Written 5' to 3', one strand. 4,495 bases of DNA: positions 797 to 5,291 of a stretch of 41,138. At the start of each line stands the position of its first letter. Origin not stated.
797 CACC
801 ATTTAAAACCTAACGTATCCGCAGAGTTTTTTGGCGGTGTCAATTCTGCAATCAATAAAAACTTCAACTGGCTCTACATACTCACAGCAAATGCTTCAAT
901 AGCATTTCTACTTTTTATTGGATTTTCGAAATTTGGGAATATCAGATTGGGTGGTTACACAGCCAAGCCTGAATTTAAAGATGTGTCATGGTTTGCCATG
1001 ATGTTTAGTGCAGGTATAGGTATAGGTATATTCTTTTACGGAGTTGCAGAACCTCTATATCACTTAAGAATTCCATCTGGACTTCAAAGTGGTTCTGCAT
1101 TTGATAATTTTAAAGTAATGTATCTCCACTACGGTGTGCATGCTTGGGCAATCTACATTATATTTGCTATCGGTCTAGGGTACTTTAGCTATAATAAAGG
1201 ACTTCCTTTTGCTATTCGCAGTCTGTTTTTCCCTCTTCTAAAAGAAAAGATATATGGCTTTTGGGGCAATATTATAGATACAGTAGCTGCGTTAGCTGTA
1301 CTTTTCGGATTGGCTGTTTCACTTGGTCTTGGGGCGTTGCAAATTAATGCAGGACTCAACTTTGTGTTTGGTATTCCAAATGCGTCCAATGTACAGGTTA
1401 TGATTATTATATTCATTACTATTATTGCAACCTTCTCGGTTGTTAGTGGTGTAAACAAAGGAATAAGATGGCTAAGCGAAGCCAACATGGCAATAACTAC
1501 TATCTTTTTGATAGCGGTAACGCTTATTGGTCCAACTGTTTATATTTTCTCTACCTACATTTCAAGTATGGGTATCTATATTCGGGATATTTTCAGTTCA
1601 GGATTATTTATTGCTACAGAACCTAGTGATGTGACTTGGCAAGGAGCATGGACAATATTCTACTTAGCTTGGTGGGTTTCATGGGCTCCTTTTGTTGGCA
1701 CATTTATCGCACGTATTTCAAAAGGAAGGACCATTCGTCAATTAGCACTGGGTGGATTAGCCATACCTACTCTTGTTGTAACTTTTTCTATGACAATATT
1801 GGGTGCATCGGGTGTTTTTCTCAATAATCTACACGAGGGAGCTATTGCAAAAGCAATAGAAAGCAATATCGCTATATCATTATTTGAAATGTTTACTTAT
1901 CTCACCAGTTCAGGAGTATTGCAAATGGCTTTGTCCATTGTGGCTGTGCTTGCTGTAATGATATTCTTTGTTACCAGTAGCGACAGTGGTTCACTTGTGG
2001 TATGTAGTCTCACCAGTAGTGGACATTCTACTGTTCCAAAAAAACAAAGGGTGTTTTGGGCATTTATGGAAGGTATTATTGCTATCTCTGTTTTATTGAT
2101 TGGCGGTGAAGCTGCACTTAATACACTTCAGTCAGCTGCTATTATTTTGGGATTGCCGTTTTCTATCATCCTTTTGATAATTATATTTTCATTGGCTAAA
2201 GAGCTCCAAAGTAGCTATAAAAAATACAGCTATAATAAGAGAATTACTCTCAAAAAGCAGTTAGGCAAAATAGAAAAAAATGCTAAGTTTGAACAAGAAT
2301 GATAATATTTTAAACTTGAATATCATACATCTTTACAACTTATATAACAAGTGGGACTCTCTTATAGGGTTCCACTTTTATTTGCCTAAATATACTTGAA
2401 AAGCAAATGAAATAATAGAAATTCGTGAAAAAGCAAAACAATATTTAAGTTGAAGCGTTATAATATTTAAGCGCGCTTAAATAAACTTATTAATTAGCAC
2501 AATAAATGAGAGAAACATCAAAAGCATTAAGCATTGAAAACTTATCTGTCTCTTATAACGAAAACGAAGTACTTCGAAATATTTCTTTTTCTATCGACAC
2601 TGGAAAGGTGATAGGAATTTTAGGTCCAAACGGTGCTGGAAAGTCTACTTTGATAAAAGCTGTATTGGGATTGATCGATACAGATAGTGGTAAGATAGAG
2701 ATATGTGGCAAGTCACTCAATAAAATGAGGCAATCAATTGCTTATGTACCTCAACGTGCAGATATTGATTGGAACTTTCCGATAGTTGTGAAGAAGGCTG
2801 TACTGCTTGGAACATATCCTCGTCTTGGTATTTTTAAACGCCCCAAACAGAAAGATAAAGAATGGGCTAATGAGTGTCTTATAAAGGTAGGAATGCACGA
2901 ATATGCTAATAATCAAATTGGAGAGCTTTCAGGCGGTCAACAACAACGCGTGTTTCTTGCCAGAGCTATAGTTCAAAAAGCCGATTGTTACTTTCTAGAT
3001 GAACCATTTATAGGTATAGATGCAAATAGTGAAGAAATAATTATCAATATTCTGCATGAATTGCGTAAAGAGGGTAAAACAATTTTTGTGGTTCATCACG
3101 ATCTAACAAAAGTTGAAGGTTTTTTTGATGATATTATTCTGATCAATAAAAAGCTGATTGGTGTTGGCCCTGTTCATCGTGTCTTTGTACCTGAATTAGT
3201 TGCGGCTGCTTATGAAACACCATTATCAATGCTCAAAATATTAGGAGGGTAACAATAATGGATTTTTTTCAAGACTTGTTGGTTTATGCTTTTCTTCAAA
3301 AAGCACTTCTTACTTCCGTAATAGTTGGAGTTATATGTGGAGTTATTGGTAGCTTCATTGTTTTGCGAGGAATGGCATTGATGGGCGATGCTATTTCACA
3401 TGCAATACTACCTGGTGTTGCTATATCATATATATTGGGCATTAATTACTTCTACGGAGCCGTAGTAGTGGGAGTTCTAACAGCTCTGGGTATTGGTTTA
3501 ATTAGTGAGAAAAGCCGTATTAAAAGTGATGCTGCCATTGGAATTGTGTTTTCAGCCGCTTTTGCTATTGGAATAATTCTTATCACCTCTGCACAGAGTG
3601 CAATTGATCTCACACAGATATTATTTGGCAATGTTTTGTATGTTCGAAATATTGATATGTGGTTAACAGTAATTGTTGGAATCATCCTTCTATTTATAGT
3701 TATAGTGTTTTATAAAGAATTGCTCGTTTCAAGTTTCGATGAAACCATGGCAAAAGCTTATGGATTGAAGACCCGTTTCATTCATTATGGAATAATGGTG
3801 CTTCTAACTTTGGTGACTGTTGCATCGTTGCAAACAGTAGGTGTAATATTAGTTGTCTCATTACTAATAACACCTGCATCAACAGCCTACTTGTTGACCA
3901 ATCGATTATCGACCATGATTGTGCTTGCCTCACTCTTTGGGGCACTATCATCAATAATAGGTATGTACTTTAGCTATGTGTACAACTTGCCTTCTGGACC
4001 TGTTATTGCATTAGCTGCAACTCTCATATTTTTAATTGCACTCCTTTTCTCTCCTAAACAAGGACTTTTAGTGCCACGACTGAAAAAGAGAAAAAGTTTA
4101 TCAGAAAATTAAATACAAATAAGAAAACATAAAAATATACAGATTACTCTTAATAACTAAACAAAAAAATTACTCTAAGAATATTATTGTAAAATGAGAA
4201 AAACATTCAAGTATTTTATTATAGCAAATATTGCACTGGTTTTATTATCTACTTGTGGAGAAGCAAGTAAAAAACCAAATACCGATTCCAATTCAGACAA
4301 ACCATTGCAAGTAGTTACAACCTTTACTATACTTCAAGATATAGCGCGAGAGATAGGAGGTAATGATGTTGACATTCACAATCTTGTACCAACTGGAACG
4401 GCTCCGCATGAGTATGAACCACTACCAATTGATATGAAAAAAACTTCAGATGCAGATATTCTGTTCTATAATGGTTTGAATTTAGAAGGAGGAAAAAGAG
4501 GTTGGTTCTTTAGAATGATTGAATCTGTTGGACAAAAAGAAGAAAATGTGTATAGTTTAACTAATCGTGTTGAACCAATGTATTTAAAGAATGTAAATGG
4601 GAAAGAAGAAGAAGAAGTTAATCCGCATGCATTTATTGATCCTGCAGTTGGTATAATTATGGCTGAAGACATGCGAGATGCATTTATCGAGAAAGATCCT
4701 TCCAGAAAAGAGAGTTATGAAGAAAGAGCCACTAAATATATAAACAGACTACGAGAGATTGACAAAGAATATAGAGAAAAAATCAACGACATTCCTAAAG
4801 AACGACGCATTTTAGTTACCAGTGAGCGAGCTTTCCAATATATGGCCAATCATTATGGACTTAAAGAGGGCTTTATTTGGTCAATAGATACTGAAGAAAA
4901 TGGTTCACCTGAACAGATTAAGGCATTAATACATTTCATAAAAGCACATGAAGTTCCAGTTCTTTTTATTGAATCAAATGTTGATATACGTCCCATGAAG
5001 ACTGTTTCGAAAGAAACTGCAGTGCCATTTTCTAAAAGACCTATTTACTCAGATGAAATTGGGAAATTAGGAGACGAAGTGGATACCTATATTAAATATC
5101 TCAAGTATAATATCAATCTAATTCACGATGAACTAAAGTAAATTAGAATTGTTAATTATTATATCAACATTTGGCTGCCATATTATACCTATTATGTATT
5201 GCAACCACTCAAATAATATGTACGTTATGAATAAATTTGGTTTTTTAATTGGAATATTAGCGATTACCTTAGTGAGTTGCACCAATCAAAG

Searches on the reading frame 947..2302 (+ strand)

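Call 58: search_protein_families(library=pfam, proteins=[window:947-2302:+], max_evalue=0.00001)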
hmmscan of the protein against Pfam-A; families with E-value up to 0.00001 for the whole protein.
window:947-2302:+ (451 aa): 1 family
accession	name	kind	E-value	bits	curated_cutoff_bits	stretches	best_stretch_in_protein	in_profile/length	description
PF02028.23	BCCT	-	9.9e-143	476.5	27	1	1-421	66-483/485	BCCT, betaine/carnitine/choline family transporter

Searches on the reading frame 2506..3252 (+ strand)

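Call 58: search_protein_families(library=pfam, proteins=[window:2506-3252:+], max_evalue=0.00001)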
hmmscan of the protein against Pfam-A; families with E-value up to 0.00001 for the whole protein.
window:2506-3252:+ (248 aa): 3 families
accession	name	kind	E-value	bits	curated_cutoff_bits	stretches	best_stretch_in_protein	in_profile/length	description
PF00005.33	ABC_tran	-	3e-32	112.5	25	1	23-168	1-136/137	ABC transporter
PF13304.12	AAA_21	-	6.6e-07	30.1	27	0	36-58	2-24/304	AAA domain, putative AbiEii toxin, Type IV TA system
PF02463.25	SMC_N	-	2.7e-06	27.4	40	0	34-199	25-198/220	RecF/RecN/SMC N terminal domain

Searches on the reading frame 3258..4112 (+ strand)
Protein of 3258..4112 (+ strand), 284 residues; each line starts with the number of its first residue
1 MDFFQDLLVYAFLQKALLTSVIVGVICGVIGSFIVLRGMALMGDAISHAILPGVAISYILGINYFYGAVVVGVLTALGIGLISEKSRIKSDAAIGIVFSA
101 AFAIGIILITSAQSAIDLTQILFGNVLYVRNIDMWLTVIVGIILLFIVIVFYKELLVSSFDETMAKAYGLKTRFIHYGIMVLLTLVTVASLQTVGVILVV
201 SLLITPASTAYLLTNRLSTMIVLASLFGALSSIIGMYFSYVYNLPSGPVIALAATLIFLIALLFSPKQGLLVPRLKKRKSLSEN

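Call 58: search_protein_families(library=pfam, proteins=[window:3258-4112:+], max_evalue=0.00001)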
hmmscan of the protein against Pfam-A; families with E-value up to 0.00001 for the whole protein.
window:3258-4112:+ (284 aa): 2 families
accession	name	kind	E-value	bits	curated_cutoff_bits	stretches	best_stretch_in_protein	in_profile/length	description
PF00950.22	ABC-3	-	1.3e-82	277.6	20.1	1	10-264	2-257/258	ABC 3 transport family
PF01032.23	FecCD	-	6.5e-11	42.3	26.5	1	40-262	83-309/311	FecCD transport family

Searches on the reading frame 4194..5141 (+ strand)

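Call 58: search_protein_families(library=pfam, proteins=[window:4194-5141:+], max_evalue=0.00001)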
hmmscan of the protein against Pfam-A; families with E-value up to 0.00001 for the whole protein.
window:4194-5141:+ (315 aa): 1 family
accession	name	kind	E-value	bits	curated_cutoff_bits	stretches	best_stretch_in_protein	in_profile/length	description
PF01297.22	ZnuA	-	2.9e-76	256.8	29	1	40-311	1-261/263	Zinc-uptake complex component A periplasmic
